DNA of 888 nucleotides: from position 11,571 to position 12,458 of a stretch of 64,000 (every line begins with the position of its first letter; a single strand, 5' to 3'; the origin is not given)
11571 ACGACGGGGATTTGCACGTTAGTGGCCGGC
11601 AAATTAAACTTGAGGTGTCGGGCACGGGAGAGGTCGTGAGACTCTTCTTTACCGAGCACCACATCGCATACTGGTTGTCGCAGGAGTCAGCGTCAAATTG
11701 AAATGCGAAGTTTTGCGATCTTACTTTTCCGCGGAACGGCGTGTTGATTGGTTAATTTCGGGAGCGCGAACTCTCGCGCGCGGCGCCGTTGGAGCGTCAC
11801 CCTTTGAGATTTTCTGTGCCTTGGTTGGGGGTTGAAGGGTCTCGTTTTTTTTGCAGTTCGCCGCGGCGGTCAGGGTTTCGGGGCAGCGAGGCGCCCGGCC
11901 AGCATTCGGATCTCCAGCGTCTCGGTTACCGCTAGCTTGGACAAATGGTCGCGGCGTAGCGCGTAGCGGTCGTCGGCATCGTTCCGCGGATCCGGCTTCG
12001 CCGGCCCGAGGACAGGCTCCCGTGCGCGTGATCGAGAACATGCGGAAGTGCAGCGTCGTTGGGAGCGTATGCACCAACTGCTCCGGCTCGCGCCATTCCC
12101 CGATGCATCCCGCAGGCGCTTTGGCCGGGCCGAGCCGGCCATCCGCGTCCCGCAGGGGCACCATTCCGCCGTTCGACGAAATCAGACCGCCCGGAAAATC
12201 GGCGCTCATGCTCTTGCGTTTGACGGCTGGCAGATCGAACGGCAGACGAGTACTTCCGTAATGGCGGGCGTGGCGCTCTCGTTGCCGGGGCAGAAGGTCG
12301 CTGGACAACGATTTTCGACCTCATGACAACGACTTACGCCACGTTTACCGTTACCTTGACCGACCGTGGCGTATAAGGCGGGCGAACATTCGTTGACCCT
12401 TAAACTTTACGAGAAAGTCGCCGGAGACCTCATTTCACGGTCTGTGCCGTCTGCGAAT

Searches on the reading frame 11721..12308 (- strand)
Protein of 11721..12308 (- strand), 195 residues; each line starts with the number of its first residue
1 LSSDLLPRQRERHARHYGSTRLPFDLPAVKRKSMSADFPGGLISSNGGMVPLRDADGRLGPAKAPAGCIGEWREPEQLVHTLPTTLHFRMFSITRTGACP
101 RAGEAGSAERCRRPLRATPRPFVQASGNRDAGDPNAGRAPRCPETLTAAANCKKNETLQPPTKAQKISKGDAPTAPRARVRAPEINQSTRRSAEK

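Call 21: search_protein_families(library=pfam, proteins=[window:11721-12308:-], max_evalue=0.001)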
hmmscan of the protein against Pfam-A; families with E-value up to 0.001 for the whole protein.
window:11721-12308:- (195 aa): 1 family
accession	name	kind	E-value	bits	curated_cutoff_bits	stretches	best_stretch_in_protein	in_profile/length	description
PF13701.12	DDE_Tnp_1_4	-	2.4e-09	36.4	34.7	1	27-95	2-70/435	Transposase DDE domain group 1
